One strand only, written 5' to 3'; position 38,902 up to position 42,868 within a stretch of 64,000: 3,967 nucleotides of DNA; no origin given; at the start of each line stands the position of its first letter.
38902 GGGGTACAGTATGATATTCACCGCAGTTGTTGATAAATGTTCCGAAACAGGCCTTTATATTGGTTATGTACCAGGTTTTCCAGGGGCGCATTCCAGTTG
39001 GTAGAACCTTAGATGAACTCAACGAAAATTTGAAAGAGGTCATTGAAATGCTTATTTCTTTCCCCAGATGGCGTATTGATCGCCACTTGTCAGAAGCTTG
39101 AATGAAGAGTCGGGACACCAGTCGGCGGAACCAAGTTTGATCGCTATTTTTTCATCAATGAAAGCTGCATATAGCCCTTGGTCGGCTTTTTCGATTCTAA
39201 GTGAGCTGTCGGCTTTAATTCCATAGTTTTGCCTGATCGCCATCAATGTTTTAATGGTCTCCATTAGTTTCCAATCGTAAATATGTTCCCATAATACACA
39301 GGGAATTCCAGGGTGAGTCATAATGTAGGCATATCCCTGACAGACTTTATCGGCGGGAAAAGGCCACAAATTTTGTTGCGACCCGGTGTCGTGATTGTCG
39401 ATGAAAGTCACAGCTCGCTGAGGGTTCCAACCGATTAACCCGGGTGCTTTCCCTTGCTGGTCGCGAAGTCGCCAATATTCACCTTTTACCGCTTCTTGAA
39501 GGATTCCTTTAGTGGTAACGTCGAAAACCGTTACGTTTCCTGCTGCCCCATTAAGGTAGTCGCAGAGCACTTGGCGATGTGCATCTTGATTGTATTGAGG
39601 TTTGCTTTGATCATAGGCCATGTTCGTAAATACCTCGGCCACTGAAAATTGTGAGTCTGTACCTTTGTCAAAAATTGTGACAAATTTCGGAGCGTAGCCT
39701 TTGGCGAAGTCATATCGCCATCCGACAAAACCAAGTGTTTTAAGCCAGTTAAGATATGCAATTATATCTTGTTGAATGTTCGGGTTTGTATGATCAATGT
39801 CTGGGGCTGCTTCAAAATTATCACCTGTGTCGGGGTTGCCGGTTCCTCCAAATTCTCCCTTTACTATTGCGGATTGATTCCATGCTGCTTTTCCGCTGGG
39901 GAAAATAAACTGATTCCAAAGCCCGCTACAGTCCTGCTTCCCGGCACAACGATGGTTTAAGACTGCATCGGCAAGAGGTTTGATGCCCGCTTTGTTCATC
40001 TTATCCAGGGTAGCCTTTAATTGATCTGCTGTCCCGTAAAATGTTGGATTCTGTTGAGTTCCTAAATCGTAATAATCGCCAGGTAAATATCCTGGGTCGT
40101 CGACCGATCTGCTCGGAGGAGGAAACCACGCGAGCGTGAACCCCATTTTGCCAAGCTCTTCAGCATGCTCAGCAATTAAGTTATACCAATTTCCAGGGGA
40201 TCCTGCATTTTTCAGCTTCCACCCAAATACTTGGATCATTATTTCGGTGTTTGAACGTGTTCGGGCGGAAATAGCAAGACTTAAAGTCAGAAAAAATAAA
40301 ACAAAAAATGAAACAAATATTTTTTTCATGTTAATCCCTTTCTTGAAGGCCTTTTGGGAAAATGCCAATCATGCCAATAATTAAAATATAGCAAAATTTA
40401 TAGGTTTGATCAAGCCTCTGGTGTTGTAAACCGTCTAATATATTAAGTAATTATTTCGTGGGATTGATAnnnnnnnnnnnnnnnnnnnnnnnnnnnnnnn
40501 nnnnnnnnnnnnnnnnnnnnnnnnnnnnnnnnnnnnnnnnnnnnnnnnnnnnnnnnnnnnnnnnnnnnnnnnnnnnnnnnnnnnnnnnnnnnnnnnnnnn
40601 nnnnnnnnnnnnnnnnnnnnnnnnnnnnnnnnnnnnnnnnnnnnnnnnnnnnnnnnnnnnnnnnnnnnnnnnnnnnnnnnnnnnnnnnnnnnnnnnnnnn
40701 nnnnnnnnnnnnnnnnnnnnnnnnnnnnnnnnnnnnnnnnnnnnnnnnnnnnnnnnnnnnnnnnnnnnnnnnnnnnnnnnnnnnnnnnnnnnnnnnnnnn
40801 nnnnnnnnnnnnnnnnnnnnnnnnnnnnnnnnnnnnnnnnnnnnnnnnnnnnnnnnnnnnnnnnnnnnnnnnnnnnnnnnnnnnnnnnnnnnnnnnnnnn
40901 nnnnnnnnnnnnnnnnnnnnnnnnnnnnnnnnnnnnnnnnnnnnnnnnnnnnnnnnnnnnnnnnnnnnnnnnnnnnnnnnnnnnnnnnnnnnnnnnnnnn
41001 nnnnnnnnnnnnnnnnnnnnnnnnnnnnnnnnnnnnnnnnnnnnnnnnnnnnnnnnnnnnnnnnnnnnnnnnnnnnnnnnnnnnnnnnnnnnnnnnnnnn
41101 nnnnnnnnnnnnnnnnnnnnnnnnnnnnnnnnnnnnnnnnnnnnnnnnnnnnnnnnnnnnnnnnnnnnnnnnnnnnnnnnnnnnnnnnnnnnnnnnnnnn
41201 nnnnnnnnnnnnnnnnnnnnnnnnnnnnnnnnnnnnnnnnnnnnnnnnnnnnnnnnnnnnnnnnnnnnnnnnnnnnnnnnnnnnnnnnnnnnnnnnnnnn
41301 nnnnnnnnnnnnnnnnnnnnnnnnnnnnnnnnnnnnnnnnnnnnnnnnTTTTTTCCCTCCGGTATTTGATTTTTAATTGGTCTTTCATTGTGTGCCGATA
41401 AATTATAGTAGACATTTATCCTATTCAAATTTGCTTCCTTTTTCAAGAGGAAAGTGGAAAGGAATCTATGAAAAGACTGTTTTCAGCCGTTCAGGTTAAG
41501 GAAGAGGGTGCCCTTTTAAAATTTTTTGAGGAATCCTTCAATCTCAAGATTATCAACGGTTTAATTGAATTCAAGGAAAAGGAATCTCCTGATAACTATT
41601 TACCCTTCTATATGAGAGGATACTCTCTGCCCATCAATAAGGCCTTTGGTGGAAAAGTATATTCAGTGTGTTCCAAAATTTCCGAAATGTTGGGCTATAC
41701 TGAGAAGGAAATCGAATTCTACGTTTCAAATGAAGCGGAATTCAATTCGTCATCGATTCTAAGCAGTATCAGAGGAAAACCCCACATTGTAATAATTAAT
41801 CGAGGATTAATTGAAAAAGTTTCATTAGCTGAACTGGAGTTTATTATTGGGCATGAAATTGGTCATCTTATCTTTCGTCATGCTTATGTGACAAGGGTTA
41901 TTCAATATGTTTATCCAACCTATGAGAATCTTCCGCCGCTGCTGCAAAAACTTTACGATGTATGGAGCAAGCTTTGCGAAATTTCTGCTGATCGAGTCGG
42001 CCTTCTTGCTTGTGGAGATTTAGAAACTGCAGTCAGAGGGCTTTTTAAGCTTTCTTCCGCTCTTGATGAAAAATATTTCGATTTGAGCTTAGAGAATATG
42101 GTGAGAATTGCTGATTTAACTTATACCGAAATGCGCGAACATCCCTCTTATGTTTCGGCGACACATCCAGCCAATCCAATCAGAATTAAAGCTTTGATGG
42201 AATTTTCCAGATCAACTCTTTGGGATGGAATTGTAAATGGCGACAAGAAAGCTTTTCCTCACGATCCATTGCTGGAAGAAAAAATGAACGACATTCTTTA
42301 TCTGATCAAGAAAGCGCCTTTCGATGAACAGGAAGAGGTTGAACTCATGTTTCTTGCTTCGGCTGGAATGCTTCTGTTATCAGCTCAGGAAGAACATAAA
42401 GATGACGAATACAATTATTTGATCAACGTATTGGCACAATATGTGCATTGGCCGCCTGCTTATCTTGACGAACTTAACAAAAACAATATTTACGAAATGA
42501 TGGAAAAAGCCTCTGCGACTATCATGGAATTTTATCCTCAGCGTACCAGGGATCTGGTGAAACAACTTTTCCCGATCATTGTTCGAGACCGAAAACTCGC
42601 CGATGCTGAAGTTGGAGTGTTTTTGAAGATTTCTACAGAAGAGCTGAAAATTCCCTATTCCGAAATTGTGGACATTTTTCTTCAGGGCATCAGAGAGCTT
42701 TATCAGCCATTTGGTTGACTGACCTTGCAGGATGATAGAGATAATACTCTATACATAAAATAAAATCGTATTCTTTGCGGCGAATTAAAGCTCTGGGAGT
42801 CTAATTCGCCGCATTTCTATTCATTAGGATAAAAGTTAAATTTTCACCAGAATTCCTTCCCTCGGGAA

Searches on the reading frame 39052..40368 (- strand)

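Call 22: search_protein_families(library=pfam, proteins=[window:39052-40368:-], max_evalue=0.00001)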
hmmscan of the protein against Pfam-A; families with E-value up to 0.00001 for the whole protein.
window:39052-40368:- (438 aa): 3 families
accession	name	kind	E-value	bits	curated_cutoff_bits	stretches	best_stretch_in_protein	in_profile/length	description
PF07821.18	Alpha-amyl_C2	-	3e-18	66.3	27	1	382-435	2-59/60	Alpha-amylase C-terminal beta-sheet domain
PF00128.31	Alpha-amylase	-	3.8e-09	36.7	22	1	65-225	21-193/446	Alpha amylase, catalytic domain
PF09081.16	AMT4_dom_C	-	4.6e-06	26.9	27.6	1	364-402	1-39/64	Glucan 1,4-alpha-maltotetraohydrolase, domain C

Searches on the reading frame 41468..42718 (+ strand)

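Call 22: search_protein_families(library=pfam, proteins=[window:41468-42718:+], max_evalue=0.00001)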
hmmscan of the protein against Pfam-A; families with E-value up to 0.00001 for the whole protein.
window:41468-42718:+ (416 aa): 1 family
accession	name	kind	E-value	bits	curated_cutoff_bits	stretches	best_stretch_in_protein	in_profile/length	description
PF01435.24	Peptidase_M48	-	9.1e-16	58.7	20.3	1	106-149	47-91/186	Peptidase family M48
